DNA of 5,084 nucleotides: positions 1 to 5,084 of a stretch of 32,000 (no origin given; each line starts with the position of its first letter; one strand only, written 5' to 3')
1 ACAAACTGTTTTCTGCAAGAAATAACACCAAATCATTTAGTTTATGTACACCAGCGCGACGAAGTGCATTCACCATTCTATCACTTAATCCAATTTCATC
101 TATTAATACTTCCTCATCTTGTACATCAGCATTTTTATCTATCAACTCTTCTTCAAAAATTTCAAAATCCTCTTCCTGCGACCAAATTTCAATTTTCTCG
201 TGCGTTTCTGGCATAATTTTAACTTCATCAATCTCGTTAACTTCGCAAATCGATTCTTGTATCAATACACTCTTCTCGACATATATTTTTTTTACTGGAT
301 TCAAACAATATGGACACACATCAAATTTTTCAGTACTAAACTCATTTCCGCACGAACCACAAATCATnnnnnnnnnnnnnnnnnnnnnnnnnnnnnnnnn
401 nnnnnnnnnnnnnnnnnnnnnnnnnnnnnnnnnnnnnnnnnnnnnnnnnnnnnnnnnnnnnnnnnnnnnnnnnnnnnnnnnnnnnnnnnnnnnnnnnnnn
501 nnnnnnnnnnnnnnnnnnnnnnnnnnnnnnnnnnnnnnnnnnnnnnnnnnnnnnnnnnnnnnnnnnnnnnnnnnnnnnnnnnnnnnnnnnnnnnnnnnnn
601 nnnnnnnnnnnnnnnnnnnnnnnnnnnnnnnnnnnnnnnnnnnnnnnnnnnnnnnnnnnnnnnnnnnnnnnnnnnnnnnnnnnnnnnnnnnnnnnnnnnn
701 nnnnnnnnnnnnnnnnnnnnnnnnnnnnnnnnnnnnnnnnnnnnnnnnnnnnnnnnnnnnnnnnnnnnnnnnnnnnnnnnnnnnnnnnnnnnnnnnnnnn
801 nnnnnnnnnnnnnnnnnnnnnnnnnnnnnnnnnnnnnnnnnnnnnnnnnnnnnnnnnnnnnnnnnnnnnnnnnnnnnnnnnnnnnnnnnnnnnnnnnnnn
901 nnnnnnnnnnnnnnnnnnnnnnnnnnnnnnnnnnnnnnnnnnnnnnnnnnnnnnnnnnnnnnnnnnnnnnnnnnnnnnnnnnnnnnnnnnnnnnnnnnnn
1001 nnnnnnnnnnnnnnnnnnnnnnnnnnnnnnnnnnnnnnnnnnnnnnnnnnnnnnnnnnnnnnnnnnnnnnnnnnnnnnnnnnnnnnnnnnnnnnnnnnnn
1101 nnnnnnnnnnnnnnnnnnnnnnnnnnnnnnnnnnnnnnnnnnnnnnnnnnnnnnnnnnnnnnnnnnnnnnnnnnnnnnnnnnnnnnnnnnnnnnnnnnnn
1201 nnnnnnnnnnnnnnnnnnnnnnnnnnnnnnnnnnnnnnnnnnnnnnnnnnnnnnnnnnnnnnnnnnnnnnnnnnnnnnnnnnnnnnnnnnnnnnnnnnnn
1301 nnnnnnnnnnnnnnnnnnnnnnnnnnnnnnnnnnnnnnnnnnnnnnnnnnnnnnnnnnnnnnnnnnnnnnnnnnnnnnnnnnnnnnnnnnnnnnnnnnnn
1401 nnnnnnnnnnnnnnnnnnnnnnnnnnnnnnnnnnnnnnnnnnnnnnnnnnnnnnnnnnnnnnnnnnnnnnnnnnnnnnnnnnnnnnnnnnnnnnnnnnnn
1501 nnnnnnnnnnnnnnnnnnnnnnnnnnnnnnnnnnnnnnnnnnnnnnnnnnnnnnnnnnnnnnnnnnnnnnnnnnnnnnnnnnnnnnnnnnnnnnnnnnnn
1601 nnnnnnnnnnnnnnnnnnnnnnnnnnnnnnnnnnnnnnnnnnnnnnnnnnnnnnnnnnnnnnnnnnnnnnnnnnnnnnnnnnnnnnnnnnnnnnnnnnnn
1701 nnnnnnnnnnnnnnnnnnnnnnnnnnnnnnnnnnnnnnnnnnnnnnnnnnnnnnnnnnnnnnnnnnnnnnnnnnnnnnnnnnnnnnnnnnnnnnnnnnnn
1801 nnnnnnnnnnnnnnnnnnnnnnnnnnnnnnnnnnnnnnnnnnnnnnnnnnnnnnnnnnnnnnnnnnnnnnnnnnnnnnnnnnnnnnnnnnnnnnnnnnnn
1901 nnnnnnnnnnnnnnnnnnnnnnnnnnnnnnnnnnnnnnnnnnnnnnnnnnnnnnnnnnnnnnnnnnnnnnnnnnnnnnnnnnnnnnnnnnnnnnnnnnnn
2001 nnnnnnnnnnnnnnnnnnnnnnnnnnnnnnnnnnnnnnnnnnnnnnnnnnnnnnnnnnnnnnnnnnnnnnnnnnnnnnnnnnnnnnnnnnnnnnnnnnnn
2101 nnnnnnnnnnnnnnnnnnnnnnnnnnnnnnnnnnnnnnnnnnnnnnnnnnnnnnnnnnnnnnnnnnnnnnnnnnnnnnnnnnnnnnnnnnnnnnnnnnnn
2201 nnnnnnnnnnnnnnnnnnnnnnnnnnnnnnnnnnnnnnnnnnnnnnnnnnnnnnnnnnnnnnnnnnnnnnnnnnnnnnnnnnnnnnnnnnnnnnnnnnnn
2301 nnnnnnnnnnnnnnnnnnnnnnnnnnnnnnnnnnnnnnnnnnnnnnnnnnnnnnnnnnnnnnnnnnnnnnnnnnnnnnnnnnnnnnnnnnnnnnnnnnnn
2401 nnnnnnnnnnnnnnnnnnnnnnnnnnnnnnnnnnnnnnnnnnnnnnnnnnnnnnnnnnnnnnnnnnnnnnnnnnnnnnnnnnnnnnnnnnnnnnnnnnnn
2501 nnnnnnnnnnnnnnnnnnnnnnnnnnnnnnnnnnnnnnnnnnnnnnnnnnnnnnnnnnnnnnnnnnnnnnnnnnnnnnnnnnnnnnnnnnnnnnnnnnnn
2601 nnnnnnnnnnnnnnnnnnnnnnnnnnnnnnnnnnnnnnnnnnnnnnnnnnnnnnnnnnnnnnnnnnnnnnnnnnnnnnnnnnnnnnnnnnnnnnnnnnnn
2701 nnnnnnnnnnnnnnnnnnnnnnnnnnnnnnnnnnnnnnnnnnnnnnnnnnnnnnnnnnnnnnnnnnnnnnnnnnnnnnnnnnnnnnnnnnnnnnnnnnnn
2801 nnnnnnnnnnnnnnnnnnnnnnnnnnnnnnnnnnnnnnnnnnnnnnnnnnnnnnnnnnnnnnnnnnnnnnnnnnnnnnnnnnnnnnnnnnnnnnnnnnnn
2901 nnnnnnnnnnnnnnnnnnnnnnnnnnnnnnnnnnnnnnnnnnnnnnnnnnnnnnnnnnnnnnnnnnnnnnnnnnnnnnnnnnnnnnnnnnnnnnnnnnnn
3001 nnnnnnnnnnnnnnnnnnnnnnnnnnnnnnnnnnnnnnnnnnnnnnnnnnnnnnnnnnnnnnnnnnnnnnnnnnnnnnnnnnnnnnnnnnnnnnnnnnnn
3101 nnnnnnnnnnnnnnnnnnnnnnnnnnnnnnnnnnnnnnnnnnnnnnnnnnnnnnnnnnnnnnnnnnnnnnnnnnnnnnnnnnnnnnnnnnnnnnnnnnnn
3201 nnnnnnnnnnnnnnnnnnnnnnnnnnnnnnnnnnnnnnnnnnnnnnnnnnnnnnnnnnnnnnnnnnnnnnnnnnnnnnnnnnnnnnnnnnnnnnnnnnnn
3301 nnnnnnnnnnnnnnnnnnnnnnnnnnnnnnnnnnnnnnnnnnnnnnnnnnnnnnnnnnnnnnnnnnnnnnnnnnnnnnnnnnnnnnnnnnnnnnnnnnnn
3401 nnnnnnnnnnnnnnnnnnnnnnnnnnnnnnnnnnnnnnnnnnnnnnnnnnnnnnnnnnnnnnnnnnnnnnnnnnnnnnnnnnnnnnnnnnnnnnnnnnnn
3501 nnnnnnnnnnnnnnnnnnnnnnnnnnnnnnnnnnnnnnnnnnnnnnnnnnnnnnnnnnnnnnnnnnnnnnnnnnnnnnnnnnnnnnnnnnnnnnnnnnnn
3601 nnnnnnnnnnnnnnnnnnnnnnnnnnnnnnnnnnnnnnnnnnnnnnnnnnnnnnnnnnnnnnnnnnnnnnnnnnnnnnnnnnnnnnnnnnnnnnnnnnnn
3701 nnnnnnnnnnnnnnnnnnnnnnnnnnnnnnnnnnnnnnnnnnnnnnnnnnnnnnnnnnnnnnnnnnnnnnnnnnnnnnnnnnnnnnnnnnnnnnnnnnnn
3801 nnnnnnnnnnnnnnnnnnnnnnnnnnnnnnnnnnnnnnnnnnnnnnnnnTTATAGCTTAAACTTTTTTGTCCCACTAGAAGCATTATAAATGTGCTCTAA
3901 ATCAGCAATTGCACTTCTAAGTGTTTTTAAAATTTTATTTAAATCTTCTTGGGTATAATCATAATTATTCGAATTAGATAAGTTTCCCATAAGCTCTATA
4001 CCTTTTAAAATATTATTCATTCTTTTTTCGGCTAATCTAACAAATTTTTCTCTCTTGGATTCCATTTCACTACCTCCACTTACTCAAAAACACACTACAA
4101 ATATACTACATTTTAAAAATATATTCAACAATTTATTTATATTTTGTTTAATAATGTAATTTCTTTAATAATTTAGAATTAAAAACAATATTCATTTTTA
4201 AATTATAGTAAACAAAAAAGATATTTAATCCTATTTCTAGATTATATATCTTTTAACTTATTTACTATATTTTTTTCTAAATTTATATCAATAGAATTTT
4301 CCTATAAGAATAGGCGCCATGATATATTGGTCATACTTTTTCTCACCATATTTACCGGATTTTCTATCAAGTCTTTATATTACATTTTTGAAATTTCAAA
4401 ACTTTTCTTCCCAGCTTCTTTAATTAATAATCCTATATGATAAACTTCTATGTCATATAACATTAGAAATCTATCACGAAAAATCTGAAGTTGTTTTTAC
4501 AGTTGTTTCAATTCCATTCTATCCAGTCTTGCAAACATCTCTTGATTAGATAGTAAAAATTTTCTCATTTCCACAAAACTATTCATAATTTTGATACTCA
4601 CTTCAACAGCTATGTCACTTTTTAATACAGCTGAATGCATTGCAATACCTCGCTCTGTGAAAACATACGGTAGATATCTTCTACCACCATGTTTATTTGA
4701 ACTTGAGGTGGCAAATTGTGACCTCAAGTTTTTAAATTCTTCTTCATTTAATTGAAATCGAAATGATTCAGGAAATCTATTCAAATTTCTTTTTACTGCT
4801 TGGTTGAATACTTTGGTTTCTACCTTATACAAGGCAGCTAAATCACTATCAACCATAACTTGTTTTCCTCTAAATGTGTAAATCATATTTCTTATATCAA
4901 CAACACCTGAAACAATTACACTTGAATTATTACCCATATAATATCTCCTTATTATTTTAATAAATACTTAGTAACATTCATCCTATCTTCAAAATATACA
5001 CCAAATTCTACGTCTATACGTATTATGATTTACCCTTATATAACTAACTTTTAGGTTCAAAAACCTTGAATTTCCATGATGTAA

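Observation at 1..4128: Translationally coupled five-gene operon around a divergent GHKL ATPase: candidate uncharacterised defence or conflict system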

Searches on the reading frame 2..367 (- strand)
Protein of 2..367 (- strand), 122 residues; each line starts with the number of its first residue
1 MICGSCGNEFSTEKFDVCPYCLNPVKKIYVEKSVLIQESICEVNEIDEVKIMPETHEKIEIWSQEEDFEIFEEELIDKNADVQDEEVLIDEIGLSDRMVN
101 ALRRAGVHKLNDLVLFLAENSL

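Call 9: search_protein_families(library=ncbifam, proteins=[window:2-367:-], max_evalue=1)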
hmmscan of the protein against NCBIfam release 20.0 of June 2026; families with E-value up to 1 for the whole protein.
window:2-367:- (122 aa): 8 families
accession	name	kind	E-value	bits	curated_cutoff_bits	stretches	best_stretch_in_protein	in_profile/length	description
TIGR02027.1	rpoA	equivalog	3.3e-06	26.5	227.8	1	51-115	199-264/298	DNA-directed RNA polymerase subunit alpha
NF003519.0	PRK05182.2-5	equivalog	1.4e-05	24.2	277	1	49-114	216-282/320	DNA-directed RNA polymerase subunit alpha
NF003516.0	PRK05182.2-2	equivalog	0.00019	20.7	353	1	65-120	224-280/315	DNA-directed RNA polymerase subunit alpha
NF003517.0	PRK05182.2-3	equivalog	0.00033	19.7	356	1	56-116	227-288/344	DNA-directed RNA polymerase subunit alpha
NF003515.0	PRK05182.2-1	equivalog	0.0072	15.6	406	1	50-114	215-278/314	DNA-directed RNA polymerase subunit alpha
NF003514.0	PRK05182.1-4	equivalog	0.012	14.3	434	1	78-115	240-277/338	DNA-directed RNA polymerase subunit alpha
NF003518.0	PRK05182.2-4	equivalog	0.018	14.3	523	1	74-114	233-276/312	DNA-directed RNA polymerase subunit alpha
TIGR02180.1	GRX_euk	equivalog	0.084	13.1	87.25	1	17-60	8-47/84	glutaredoxin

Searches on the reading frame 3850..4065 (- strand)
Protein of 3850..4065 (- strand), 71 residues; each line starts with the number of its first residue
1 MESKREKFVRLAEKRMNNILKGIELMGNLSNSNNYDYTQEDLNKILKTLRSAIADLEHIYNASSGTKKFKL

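Call 4: search_protein_families(library=padloc, proteins=[window:3850-4065:-], max_evalue=1)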
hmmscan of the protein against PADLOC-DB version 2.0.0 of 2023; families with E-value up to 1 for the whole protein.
window:3850-4065:- (71 aa): 2 families
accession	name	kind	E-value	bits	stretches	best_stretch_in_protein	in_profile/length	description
PDLC01797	CARF1--CARF_HEPN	-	0.0002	18.5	1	10-70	57-117/428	-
PDLC01638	Csm6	-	0.0013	15.9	1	28-67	9-48/355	CAS-III; associated_signaling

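Call 5: search_protein_families(library=pfam, proteins=[window:3850-4065:-], max_evalue=1)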
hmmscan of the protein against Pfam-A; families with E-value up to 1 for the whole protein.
window:3850-4065:- (71 aa): 4 families
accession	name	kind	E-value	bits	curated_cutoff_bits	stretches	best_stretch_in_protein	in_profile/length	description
PF22208.1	Cas_Csm6_CARF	-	0.0012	18.9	27.5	1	27-68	7-48/106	Cas_Csm6 CARF domain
PF09177.16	STX6_10_61_N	-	0.012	16.5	29.4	1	16-70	21-75/99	Syntaxin 6/10/61, N-terminal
PF04363.17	DUF496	-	0.068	13.8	23.2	1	9-55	21-67/93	Protein of unknown function (DUF496)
PF16763.10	Spidroin_N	-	0.15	12.5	27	1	11-64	7-55/125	Major ampullate spidroin 1, spider silk protein 1, N-term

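Call 9: search_protein_families(library=ncbifam, proteins=[window:3850-4065:-], max_evalue=1)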
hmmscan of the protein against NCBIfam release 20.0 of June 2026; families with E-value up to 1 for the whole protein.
window:3850-4065:- (71 aa): 3 families
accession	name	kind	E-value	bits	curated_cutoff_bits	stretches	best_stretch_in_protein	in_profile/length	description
TIGR02672.2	cas_csm6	equivalog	0.0019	17.3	150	1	27-66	74-113/433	type III-A CRISPR-associated CARF protein Csm6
TIGR01639.1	P_fal_TIGR01639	paralog_domain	0.081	13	25.75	1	35-70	8-45/61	Plasmodium falciparum uncharacterized domain TIGR01639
TIGR01044.1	rplV_bact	equivalog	0.14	12.4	73.65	1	6-62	3-60/103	50S ribosomal protein L22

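Call 112: search_solved_structures(query=A7, max_evalue=1)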
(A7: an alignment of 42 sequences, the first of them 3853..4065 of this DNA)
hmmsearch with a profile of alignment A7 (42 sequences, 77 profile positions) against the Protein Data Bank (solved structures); distinct sequences matched with E-value up to 1: 5.
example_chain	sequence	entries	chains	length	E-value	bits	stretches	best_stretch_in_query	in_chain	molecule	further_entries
5tue_A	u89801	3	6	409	0.18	14.8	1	14-40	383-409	Tetracycline destructase Tet(50)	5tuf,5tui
9mx1_A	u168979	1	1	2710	0.37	13.8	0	21-70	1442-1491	Toxin A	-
8twg_B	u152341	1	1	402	0.42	13.6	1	14-33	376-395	6-hydroxynicotinate 3-monooxygenase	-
1yke_A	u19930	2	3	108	0.45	13.5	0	24-61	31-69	RNA polymerase II mediator complex protein MED7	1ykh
7unh_A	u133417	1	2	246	0.97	12.5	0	45-73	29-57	SP2 designed chlorophyll dimer protein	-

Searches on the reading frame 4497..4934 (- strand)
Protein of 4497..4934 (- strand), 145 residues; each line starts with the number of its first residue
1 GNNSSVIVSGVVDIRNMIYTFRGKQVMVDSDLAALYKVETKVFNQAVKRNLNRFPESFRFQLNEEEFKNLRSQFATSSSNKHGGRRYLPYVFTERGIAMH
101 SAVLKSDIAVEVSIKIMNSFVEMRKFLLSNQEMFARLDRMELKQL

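Call 65: search_protein_families(library=pfam, proteins=[window:4497-4934:-], max_evalue=0.01)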
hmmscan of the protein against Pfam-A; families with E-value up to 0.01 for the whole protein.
window:4497-4934:- (145 aa): 2 families
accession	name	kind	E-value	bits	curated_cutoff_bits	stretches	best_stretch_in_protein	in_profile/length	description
PF10543.14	ORF6N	-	6.2e-36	123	27.8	1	17-103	2-86/86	ORF6N domain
PF09669.15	Phage_pRha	-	0.0026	18.7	29.9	1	64-125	33-91/91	Phage regulatory protein Rha (Phage_pRha)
